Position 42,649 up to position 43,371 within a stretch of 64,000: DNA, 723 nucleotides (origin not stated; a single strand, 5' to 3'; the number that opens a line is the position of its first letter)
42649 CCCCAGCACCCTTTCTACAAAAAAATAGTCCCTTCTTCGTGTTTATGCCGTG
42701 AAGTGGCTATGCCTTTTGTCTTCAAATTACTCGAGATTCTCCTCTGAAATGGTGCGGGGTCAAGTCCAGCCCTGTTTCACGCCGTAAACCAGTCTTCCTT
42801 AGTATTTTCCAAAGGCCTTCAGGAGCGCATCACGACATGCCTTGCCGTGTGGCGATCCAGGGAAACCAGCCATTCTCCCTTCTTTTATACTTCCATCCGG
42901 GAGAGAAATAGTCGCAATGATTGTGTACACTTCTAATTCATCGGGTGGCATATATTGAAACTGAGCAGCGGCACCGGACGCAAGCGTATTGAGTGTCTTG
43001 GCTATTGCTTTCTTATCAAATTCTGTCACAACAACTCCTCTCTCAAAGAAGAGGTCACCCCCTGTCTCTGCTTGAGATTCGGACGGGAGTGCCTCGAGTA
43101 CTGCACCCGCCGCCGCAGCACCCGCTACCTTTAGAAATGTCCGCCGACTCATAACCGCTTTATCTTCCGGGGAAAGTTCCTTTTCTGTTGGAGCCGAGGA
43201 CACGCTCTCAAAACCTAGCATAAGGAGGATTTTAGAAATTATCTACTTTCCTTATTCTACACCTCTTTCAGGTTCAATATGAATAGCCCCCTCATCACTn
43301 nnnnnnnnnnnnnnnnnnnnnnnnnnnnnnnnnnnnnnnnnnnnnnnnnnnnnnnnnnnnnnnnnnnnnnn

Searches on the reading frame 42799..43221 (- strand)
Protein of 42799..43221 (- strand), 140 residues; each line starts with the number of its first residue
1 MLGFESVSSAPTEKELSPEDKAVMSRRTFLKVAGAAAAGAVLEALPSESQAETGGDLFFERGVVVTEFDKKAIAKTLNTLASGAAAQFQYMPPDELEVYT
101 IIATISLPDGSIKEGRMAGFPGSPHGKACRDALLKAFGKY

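Call 54: search_protein_families(library=pfam, proteins=[window:42799-43221:-], max_evalue=0.001)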
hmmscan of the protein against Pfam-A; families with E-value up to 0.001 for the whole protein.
window:42799-43221:- (140 aa): 1 family
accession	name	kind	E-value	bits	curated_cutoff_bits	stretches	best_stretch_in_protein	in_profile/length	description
PF10518.14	TAT_signal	-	1.7e-05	25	22.7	1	24-42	2-20/21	TAT (twin-arginine translocation) pathway signal sequence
